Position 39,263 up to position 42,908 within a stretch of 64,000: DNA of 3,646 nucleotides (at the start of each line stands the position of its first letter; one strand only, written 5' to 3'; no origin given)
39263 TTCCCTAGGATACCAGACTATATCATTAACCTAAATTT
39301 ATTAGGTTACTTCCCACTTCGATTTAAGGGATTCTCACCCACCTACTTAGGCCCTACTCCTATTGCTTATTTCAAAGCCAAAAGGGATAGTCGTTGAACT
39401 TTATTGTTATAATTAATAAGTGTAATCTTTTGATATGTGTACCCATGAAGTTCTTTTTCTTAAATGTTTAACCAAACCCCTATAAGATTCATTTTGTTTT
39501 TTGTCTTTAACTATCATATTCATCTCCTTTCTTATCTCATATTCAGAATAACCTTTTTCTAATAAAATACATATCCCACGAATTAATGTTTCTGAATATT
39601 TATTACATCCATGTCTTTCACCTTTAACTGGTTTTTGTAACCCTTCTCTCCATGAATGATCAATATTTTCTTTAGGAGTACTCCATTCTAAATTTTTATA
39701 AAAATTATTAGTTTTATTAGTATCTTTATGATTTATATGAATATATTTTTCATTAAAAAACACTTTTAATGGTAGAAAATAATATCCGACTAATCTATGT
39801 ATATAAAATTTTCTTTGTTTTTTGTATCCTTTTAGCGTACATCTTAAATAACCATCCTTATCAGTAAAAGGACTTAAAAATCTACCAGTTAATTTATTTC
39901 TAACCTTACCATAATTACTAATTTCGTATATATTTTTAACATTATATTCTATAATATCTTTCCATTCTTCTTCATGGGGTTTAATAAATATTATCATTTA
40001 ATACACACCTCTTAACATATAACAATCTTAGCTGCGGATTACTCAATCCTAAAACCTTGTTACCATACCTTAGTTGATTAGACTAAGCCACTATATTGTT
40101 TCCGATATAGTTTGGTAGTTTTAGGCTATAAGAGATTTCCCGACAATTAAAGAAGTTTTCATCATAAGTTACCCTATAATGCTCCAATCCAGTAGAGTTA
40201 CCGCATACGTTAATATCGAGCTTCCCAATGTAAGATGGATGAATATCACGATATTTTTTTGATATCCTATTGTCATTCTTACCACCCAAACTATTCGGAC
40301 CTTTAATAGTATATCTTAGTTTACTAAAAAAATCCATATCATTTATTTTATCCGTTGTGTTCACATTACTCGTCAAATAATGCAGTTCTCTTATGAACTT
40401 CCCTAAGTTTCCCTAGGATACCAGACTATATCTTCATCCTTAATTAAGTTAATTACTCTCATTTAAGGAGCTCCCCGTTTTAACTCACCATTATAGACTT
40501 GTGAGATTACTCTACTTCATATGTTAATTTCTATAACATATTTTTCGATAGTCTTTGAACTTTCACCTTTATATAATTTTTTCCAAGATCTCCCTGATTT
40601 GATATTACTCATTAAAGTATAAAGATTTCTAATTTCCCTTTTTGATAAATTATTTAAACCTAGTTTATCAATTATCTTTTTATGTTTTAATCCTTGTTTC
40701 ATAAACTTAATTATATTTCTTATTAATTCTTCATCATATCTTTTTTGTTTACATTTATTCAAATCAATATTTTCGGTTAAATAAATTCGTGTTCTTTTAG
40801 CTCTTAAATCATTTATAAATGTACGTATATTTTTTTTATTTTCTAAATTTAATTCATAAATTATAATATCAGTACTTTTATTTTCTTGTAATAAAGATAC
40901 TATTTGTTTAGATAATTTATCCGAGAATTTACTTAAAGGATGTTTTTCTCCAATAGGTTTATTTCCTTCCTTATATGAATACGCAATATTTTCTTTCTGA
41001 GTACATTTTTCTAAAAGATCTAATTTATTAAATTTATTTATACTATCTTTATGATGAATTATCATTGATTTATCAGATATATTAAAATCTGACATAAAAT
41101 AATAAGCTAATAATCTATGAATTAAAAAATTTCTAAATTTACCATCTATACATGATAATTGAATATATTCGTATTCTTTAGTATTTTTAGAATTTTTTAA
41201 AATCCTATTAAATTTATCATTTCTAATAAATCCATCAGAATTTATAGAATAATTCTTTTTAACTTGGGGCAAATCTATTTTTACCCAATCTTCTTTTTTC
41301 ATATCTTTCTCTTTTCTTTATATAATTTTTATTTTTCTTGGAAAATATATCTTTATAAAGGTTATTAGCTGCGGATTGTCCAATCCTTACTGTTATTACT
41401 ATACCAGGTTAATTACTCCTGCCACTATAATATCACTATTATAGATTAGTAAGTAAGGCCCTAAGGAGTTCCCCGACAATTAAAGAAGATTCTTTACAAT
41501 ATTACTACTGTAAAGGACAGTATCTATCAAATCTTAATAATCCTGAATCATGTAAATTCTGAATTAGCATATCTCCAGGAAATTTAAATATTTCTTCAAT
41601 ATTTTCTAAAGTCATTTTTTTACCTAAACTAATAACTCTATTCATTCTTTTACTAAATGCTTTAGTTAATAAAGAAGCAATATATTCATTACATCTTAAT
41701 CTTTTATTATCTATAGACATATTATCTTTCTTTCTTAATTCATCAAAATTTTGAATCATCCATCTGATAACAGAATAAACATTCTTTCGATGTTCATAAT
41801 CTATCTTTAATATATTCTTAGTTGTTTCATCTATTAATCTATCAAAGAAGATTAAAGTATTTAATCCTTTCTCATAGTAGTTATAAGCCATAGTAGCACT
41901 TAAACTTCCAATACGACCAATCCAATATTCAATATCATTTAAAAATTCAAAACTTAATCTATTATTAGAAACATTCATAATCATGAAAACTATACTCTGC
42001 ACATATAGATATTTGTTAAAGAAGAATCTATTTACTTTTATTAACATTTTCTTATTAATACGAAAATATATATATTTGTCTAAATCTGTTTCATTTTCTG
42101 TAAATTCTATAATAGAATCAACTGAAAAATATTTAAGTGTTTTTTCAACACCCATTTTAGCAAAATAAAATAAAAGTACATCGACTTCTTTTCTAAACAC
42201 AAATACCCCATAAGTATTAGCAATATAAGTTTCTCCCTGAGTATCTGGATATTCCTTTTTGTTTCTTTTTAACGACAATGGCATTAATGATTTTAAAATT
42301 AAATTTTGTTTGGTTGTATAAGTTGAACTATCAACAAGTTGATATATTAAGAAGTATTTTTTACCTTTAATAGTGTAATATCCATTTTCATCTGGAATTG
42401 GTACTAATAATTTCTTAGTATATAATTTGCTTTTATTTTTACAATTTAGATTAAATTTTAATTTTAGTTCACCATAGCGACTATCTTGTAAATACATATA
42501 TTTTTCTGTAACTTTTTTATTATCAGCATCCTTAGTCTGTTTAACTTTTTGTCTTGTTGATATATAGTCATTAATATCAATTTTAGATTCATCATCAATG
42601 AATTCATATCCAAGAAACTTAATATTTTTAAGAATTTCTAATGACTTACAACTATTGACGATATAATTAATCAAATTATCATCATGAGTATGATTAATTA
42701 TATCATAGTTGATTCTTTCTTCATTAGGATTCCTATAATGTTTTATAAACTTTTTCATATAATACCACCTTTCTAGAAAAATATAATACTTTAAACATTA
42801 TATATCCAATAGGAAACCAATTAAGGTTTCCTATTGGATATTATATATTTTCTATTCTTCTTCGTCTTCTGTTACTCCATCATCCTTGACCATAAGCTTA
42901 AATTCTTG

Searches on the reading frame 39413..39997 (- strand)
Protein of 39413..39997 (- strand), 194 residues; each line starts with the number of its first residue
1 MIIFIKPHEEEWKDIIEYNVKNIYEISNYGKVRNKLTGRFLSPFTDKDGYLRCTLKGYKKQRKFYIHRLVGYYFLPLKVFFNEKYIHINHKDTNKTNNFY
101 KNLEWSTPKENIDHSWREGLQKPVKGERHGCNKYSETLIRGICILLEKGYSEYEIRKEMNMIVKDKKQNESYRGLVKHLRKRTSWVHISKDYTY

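Call 15: search_protein_families(library=pfam, proteins=[window:39413-39997:-], max_evalue=0.01)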
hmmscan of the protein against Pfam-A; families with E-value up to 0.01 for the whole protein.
window:39413-39997:- (194 aa): 2 families
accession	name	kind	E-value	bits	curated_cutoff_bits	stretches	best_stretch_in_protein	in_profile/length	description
PF07463.16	NUMOD4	-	4.2e-12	46.5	23.4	1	10-55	1-48/49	NUMOD4 motif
PF13392.12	HNH_3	-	3.5e-05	23.8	24.8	1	86-111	19-44/46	HNH endonuclease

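Call 17: search_protein_families(library=phrogs, proteins=[window:39413-39997:-], max_evalue=0.001)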
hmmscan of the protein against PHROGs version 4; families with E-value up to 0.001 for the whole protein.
window:39413-39997:- (194 aa): 7 families
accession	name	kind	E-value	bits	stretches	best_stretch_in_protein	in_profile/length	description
phrog_59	-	DNA, RNA and nucleotide metabolism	4.4e-35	122.8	1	6-189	134-276/423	HNH endonuclease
phrog_959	-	DNA, RNA and nucleotide metabolism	9e-28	97.8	1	8-129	4-120/138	HNH endonuclease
phrog_1492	-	DNA, RNA and nucleotide metabolism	2.2e-15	57.7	1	8-120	43-164/414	HNH endonuclease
phrog_17657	-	DNA, RNA and nucleotide metabolism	8.1e-11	43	1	17-108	73-167/168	HNH endonuclease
phrog_37683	-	unknown function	2.6e-08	34.3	1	22-185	119-277/279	-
phrog_99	-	DNA, RNA and nucleotide metabolism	6.5e-07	30.3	1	7-112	109-202/383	HNH endonuclease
phrog_7545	-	DNA, RNA and nucleotide metabolism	5.3e-05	24.5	1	44-110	62-128/160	HNH endonuclease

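Call 81: search_solved_structures(query=window:39413-39997:-, max_evalue=0.01)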
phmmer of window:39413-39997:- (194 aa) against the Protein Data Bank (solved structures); distinct sequences matched with E-value up to 0.01: 1.
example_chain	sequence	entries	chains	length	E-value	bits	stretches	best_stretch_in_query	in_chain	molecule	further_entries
1u3e_M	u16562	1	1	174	3.8e-14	56.2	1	11-129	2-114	HNH homing endonuclease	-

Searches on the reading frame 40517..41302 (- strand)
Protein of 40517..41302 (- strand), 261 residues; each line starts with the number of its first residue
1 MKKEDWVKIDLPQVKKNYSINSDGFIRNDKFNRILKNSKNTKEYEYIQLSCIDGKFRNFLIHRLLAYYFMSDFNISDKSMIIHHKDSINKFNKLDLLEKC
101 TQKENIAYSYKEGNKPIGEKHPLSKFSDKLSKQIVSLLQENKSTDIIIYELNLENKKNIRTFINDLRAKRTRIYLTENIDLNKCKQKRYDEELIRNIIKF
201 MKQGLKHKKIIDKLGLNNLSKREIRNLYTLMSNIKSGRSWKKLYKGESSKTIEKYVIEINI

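Call 15: search_protein_families(library=pfam, proteins=[window:40517-41302:-], max_evalue=0.01)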
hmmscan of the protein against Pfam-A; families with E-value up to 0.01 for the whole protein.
window:40517-41302:- (261 aa): 2 families
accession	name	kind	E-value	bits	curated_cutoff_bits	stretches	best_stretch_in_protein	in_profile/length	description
PF07463.16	NUMOD4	-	0.00084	20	23.4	1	4-50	1-49/49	NUMOD4 motif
PF18188.7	PPL4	-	0.0093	16.3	25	0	155-210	54-108/159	Prim-pol 4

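Call 17: search_protein_families(library=phrogs, proteins=[window:40517-41302:-], max_evalue=0.001)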
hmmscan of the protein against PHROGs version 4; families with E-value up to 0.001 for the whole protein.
window:40517-41302:- (261 aa): 2 families
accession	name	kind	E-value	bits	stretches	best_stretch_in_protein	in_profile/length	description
phrog_59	-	DNA, RNA and nucleotide metabolism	1.5e-17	65.1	1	1-253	135-329/423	HNH endonuclease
phrog_959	-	DNA, RNA and nucleotide metabolism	5.1e-13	50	1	1-121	3-118/138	HNH endonuclease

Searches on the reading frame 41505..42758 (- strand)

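Call 14: search_protein_families(library=pfam, proteins=[window:41505-42758:-], max_evalue=0.01)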
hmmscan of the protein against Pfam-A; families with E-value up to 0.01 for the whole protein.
window:41505-42758:- (417 aa): 0 families

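Call 16: search_protein_families(library=phrogs, proteins=[window:41505-42758:-], max_evalue=0.001)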
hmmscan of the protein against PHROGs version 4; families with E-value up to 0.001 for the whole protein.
window:41505-42758:- (417 aa): 1 family
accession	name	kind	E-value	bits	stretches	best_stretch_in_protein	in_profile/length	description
phrog_2943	-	DNA, RNA and nucleotide metabolism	3.2e-27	96.2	1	2-391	3-414/535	polymerase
